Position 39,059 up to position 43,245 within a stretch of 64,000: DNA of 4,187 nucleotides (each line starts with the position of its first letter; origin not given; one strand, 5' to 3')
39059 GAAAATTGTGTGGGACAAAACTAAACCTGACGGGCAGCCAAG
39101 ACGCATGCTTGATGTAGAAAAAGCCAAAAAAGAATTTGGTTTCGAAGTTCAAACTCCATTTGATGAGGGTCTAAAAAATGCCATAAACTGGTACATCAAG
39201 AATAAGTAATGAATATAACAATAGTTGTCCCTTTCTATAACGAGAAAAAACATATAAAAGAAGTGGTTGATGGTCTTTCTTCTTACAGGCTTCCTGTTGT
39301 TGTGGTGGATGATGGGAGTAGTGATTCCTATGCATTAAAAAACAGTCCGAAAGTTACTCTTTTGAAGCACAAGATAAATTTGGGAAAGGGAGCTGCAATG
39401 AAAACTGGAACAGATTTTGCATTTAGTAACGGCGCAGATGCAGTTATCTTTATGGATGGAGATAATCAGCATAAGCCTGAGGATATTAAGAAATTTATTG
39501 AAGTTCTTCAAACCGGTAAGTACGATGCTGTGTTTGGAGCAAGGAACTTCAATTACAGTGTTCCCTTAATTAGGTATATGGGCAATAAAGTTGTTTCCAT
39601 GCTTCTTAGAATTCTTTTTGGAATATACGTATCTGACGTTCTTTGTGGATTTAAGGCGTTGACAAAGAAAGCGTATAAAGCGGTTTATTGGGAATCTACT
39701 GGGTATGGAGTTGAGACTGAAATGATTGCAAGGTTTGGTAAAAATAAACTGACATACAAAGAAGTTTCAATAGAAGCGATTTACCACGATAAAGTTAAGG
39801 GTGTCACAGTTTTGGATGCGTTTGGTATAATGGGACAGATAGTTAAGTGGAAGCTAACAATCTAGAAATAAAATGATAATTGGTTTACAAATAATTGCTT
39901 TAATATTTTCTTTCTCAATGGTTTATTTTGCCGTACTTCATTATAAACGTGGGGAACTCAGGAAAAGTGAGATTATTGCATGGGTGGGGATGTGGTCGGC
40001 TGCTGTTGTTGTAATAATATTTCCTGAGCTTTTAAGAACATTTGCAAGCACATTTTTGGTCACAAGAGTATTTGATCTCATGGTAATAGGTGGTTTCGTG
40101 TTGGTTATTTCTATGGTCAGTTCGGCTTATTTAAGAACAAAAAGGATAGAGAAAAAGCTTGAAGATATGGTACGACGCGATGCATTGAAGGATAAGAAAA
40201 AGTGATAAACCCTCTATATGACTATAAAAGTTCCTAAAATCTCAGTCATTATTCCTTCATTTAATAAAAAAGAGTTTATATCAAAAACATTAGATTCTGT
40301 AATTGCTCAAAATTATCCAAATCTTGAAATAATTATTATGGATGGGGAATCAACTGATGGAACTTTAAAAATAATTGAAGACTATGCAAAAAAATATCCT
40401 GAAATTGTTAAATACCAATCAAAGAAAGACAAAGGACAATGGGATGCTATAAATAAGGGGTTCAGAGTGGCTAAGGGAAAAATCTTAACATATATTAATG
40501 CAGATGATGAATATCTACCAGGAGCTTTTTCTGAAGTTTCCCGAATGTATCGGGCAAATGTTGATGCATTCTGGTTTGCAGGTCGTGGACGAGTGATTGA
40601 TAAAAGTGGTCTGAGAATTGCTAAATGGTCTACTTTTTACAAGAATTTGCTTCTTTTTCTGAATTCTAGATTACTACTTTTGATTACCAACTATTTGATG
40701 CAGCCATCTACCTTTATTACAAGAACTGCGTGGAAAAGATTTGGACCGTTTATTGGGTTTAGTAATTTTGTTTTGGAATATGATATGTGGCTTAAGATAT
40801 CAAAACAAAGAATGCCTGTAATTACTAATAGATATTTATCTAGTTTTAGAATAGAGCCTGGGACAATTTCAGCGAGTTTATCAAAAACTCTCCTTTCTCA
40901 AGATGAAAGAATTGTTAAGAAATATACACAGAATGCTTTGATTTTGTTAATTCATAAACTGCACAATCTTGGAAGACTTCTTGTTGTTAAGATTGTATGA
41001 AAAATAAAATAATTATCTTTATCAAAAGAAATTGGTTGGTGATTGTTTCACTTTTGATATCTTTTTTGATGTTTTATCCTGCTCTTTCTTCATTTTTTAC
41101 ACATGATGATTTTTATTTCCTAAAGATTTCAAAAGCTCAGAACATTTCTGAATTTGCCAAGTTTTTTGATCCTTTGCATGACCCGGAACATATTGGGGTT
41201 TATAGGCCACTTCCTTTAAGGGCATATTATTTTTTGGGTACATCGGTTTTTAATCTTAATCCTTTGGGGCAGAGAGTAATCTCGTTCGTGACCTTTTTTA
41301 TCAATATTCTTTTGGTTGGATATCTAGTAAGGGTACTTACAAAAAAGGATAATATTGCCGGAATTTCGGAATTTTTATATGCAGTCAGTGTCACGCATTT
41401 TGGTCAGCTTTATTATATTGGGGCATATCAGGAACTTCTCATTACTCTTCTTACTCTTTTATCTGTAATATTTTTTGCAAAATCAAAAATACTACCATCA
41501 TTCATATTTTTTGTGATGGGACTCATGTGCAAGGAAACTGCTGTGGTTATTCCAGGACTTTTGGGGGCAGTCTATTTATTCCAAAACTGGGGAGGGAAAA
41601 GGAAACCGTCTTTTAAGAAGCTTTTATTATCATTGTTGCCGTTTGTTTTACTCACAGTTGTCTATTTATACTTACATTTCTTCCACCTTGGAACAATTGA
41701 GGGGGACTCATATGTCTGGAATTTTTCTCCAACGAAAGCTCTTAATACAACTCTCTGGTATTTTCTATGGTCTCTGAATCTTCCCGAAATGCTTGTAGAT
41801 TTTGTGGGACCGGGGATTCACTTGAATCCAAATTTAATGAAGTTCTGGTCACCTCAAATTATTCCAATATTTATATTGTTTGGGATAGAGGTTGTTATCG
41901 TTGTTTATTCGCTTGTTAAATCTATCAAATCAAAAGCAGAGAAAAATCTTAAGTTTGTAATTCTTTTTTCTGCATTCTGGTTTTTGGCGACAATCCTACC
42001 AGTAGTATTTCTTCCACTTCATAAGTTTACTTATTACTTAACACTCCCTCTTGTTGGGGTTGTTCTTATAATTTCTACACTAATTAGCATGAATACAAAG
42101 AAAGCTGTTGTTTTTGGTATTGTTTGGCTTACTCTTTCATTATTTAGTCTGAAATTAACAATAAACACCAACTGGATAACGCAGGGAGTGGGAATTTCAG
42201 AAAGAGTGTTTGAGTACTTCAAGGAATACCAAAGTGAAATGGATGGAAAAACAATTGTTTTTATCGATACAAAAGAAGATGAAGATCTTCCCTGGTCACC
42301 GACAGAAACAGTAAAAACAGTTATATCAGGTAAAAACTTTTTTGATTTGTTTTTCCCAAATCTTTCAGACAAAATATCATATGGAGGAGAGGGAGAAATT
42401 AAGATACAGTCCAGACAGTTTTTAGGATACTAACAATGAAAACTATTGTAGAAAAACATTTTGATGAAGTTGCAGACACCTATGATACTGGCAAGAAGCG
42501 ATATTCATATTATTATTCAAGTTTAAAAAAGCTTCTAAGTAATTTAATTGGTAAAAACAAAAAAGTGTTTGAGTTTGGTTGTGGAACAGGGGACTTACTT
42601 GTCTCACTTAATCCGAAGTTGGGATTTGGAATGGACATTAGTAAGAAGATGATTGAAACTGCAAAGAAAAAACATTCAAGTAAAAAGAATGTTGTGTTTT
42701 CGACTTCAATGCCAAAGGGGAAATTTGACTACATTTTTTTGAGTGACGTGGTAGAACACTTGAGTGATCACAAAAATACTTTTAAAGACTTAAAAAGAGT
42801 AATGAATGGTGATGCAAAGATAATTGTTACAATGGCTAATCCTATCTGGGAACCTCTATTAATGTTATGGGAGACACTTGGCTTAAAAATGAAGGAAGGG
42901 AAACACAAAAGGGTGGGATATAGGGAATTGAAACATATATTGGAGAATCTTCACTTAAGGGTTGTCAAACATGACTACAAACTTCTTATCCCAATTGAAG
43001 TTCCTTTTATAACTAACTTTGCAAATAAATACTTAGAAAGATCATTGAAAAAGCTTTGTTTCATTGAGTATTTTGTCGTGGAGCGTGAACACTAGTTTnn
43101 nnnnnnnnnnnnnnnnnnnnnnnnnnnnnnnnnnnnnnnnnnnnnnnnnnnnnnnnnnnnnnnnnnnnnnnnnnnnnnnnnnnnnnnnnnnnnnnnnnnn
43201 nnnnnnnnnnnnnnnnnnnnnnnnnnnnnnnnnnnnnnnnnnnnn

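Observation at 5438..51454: Hyper-expanded arsenal of about 22 GT-C-like polytopic membrane glycosyltransferases in one locus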

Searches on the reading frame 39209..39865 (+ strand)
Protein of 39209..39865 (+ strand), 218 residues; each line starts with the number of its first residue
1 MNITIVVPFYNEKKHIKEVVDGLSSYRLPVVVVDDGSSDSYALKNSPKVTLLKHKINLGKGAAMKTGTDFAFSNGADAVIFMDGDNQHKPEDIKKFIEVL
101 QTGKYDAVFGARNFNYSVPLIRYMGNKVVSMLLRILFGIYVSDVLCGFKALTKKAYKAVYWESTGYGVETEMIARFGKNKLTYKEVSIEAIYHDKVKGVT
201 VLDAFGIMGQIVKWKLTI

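Call 7: search_protein_families(library=pfam, proteins=[window:39209-39865:+], max_evalue=0.01)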
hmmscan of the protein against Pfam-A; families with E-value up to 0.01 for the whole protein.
window:39209-39865:+ (218 aa): 3 families
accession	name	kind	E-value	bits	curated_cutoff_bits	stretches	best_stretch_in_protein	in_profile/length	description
PF00535.33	Glycos_transf_2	-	1.2e-21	77.9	23.3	1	4-125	1-128/168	Glycosyl transferase family 2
PF12804.13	NTP_transf_3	-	0.0055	17.3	27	1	11-132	22-141/160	MobA-like NTP transferase domain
PF09488.16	Osmo_MPGsynth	-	0.0066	15.8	27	0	37-88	119-173/381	Mannosyl-3-phosphoglycerate synthase (osmo_MPGsynth)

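Call 17: search_protein_families(library=ncbifam, proteins=[window:39209-39865:+], max_evalue=0.1)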
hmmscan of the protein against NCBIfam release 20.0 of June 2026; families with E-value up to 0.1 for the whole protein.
window:39209-39865:+ (218 aa): 19 families
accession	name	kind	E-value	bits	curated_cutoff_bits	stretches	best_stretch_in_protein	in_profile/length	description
TIGR04182.1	glyco_TIGR04182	equivalog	1.5e-28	100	325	1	2-200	1-199/293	S-layer glycoprotein N-glycosyltransferase AglJ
NF058614.1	PPMAGASynPpgS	equivalog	3.4e-26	92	370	1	4-208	3-216/226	polyprenyl-phospho-N-acetylgalactosaminyl synthase PpgS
NF047588.1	GlcsyltransPgfSStrep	equivalog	2.2e-16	60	500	1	1-159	1-167/308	glycosyltransferase PgfS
NF041391.1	DPhHxTase_Halo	equivalog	1.4e-11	43.8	375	1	10-207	4-197/213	dolichyl-phosphate hexose transferase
TIGR03937.1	PgaC_IcaA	equivalog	1.4e-09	37.4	422.3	1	2-110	46-161/407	poly-beta-1,6-N-acetyl-D-glucosamine synthase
NF007986.1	PRK10714.1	equivalog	2.5e-09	36.6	529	1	2-158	7-171/316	undecaprenyl-phosphate 4-deoxy-4-formamido-L-arabinose transferase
TIGR03965.1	mycofact_glyco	equivalog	1.6e-08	33.8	280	1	2-99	75-178/467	mycofactocin biosynthesis glycosyltransferase MftF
TIGR04283.1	glyco_like_mftF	equivalog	3.6e-08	33.3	182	1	3-111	1-109/221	TIGR04283 family arsenosugar biosynthesis glycosyltransferase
TIGR01556.1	rhamnosyltran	subfamily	3.9e-08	32.8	200.55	1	10-108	4-106/281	rhamnosyltransferase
NF041875.1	EPS_EpsD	equivalog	1.2e-06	28.2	370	1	4-111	2-115/325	exopolysaccharide biosynthesis glycosyltransferase EpsD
NF007482.0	PRK10073.1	equivalog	3.6e-06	26.2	423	1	3-108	8-118/334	glycosyltransferase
NF047683.1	TeichurnBiosyTuaG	equivalog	6.2e-06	26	400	1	3-111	8-122/252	teichuronic acid biosynthesis protein TuaG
NF041865.1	EpsU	equivalog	4.5e-05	22.6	700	1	3-104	41-151/394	exopolysaccharide biosynthesis GT2 family glycosyltransferase EpsU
TIGR03469.1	HpnB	hypoth_equivalog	0.00021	20.4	379.25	1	2-106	45-166/386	hopene-associated glycosyltransferase HpnB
NF045692.1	OglycostaseCruG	equivalog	0.00072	18.6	600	1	2-114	42-166/386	2'-O-glycosyltransferase CruG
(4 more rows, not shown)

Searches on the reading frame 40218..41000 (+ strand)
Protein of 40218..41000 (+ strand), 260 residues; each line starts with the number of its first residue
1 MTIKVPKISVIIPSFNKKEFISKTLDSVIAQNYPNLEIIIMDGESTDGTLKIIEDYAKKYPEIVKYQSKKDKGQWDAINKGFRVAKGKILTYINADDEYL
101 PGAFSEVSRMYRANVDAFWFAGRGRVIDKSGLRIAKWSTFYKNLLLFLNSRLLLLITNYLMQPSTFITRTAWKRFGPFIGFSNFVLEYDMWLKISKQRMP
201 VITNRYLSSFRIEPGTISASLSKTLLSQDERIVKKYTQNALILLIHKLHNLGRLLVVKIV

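Call 7: search_protein_families(library=pfam, proteins=[window:40218-41000:+], max_evalue=0.01)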
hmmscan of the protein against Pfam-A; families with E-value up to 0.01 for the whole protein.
window:40218-41000:+ (260 aa): 4 families
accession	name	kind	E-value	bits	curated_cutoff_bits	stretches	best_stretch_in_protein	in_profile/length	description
PF00535.33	Glycos_transf_2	-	6.8e-30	104.6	23.3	1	9-136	1-129/168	Glycosyl transferase family 2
PF13641.12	Glyco_tranf_2_3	-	1.5e-13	51.8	27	1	6-115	1-116/230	Glycosyltransferase like family 2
PF10111.15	Glyco_tranf_2_2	-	2e-07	31.2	27.3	1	9-106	1-101/276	Glycosyltransferase like family 2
PF10686.14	YAcAr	-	0.0086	16.3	28.2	0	15-58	11-50/66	YspA, cpYpsA-related SLOG family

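Call 46: search_protein_families(library=ncbifam, proteins=[window:40218-41000:+], max_evalue=0.00001)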
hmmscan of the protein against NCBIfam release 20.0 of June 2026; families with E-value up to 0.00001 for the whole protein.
window:40218-41000:+ (260 aa): 22 families
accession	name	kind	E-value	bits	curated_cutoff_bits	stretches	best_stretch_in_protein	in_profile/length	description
NF047683.1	TeichurnBiosyTuaG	equivalog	6e-22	78.5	400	1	1-137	1-136/252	teichuronic acid biosynthesis protein TuaG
NF007482.0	PRK10073.1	equivalog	2.7e-21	75.9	423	1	4-111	4-110/334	glycosyltransferase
NF050050.1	ProtGlycPglI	equivalog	1.3e-17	64.1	500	1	6-107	2-104/306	GalNAc(5)-diNAcBac-PP-undecaprenol beta-1,3-glucosyltransferase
TIGR03937.1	PgaC_IcaA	equivalog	1.8e-17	63.4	422.3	1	4-96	43-135/407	poly-beta-1,6-N-acetyl-D-glucosamine synthase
NF053739.1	GlytfEpsEBac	equivalog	2.7e-15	56.1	450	1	6-104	1-100/265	glycosyltransferase EpsE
TIGR04283.1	glyco_like_mftF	equivalog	1.3e-14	54.3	182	1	8-201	1-176/221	TIGR04283 family arsenosugar biosynthesis glycosyltransferase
TIGR04009.1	wcaE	equivalog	1.6e-12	47.2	369.2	1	8-118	3-114/248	colanic acid biosynthesis glycosyltransferase WcaE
NF038299.1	EPS_HpsN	equivalog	3.7e-12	45.9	425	1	6-132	1-125/317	hormogonium polysaccharide biosynthesis glycosyltransferase HpsN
TIGR03469.1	HpnB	hypoth_equivalog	1.3e-10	40.9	379.25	1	5-93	43-139/386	hopene-associated glycosyltransferase HpnB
TIGR03111.1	glyc2_xrt_Gpos1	hypoth_equivalog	1.5e-10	40.5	363.95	1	4-114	47-159/439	TIGR03111 family XrtG-associated glycosyltransferase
NF007453.0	PRK10018.1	equivalog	9.8e-10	38.5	382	1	2-107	2-107/280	colanic acid biosynthesis glycosyltransferase WcaA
NF038302.1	EPS_HpsE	equivalog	1.4e-09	37.4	300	1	8-97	3-97/307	hormogonium polysaccharide biosynthesis glycosyltransferase HpsE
NF041875.1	EPS_EpsD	equivalog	3.3e-09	36.6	370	1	8-114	1-107/325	exopolysaccharide biosynthesis glycosyltransferase EpsD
TIGR04017.1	WcaA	equivalog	3.5e-09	36.7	495.75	1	3-107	2-106/279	colanic acid biosynthesis glycosyltransferase WcaA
NF045692.1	OglycostaseCruG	equivalog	1.5e-08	34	600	1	5-67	40-102/386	2'-O-glycosyltransferase CruG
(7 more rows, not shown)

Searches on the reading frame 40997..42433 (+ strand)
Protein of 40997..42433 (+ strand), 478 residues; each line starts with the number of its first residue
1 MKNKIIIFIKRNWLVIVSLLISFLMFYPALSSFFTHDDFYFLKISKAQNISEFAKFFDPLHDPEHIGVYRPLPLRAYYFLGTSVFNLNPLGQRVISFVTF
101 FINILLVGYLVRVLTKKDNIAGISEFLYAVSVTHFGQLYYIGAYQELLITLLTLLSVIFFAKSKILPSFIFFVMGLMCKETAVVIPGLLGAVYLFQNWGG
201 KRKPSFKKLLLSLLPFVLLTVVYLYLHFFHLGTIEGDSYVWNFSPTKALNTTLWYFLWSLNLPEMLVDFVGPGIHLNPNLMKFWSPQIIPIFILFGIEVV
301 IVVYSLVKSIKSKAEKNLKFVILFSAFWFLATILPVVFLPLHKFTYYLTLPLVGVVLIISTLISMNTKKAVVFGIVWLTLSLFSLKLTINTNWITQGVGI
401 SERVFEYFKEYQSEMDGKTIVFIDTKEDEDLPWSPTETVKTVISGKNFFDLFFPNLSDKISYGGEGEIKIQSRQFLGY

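Call 5: search_protein_families(library=pfam, proteins=[window:40997-42433:+], max_evalue=0.01)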
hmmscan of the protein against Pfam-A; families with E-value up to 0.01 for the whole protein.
window:40997-42433:+ (478 aa): 0 families

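Call 16: search_protein_families(library=pfam, proteins=[window:40997-42433:+], max_evalue=5)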
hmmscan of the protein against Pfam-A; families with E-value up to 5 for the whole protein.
window:40997-42433:+ (478 aa): 2 families
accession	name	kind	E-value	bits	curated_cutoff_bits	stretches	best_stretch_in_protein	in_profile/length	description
PF12408.13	DUF3666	-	0.023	14.4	25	1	437-458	16-37/47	Ribose-5-phosphate isomerase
PF13716.11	CRAL_TRIO_2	-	0.76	10.5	23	0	307-341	63-97/137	Divergent CRAL/TRIO domain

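Call 17: search_protein_families(library=ncbifam, proteins=[window:40997-42433:+], max_evalue=0.1)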
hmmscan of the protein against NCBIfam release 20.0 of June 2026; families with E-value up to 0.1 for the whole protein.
window:40997-42433:+ (478 aa): 1 family
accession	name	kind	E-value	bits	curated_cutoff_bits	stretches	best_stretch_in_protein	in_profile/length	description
NF007699.1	PRK10381.1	equivalog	0.085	11.7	300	0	138-178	16-57/368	LPS O-antigen length regulator Wzz(fepE)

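Call 34: find_homologous_proteins(query=window:40997-42433:+, max_evalue=0.001)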
Query window:40997-42433:+ (478 aa): 243 proteins with E <= 0.001 among 8000 candidates; the best 120 are listed.
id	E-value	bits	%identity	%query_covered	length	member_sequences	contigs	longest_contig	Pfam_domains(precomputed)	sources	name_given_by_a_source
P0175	0.0e+0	1049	100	100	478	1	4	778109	-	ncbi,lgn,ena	-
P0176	1.4e-278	943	89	100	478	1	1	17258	-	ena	-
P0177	2.1e-248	843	79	100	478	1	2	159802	-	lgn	-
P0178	3.8e-240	816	77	100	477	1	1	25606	-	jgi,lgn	-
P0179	3.7e-238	810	76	100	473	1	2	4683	-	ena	-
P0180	3.5e-229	780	74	98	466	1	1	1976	-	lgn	-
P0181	2.2e-223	761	72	100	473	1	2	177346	-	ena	-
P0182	2.6e-223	761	73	100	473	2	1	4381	-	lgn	-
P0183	6.2e-222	756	72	100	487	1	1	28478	-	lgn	-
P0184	1.4e-216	738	72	97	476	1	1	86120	-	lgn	-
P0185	9.8e-214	729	69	100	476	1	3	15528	-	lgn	-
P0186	1.5e-206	705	70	95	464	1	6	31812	-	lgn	-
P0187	4.4e-197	674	69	95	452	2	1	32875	-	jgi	-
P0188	3.1e-192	658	63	99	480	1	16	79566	-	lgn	-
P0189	1.1e-183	630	60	100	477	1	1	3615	-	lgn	-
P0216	3.1e-145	503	50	99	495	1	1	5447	PF13231.13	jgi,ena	-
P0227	1.6e-136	474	49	99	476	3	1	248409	PF13231.13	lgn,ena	-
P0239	1.0e-132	462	48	99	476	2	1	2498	PF13231.13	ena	-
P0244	6.7e-131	456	48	96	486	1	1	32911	PF13231.13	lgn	-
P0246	1.7e-129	451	47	98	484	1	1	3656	PF13231.13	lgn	-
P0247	1.9e-129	451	49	96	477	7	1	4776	PF02366.25,PF13231.13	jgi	jgi:4-amino-4-deoxy-L-arabinose transferase-like glycosyltransferase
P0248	8.8e-129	449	48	96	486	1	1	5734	PF13231.13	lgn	-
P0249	2.0e-128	448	48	96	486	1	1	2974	PF13231.13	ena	-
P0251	2.3e-128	447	47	96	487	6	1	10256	PF13231.13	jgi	jgi:hypothetical protein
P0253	2.1e-127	444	49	96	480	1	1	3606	PF13231.13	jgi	jgi:hypothetical protein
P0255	2.7e-127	444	47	96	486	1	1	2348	PF13231.13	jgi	-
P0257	6.3e-127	443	47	96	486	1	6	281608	PF13231.13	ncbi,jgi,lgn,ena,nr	ncbi:glycosyltransferase family 39 protein [Patescibacteria group bacterium]|nr:glycosyltransferase 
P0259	4.1e-126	440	47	96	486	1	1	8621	PF13231.13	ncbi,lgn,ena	-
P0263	1.9e-125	438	49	96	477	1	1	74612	PF13231.13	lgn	-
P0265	9.9e-125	435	48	97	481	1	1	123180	PF13231.13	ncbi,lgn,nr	ncbi:glycosyltransferase family 39 protein [Patescibacteria group bacterium]|nr:glycosyltransferase 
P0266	1.1e-124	435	48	97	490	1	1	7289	PF13231.13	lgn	-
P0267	1.2e-124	435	47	96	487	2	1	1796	PF13231.13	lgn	-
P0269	2.0e-124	434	46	100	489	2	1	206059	PF13231.13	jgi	jgi:hypothetical protein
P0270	1.0e-123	432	48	98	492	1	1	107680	PF13231.13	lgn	-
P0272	3.2e-123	431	47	98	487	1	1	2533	PF13231.13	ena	-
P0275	4.5e-123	430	45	98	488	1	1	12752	PF13231.13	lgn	-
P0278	1.2e-122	429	46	99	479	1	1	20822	PF13231.13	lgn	-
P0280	2.4e-122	428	48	97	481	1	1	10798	PF13231.13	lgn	-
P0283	3.3e-122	427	46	99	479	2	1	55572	PF13231.13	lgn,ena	-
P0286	9.9e-122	426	46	97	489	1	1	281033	PF13231.13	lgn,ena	-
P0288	1.6e-121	425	47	98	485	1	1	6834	PF02366.25,PF13231.13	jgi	jgi:4-amino-4-deoxy-L-arabinose transferase-like glycosyltransferase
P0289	1.1e-120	422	46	100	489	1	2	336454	PF13231.13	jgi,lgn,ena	-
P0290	2.7e-120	421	44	96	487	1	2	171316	PF13231.13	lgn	-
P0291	6.6e-120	420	45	100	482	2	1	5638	PF13231.13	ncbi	-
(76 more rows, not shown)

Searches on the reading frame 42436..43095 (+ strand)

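Call 7: search_protein_families(library=pfam, proteins=[window:42436-43095:+], max_evalue=0.01)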
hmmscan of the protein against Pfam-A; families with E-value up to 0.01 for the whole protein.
window:42436-43095:+ (219 aa): 8 families
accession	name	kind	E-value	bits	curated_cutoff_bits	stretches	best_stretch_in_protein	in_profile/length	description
PF13489.12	Methyltransf_23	-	1.1e-16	61.4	27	1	23-178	5-163/164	Methyltransferase domain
PF08241.18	Methyltransf_11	-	3.9e-12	47.1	21.2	1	46-130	2-94/95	Methyltransferase domain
PF13847.12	Methyltransf_31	-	8.7e-12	45.4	27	1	39-135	2-113/145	Methyltransferase domain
PF13649.12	Methyltransf_25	-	1.8e-10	41.8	27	1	44-124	1-94/97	Methyltransferase domain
PF08242.18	Methyltransf_12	-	2.9e-10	41.2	30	1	46-125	2-94/98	Methyltransferase domain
PF01209.24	Ubie_methyltran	-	1.6e-05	24.9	20.1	1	4-131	8-151/233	ubiE/COQ5 methyltransferase family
PF07021.18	MetW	-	0.00031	20.9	21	1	33-135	6-111/193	Methionine biosynthesis protein MetW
PF05219.18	DREV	-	0.0022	17.6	26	1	40-137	94-192/265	DREV methyltransferase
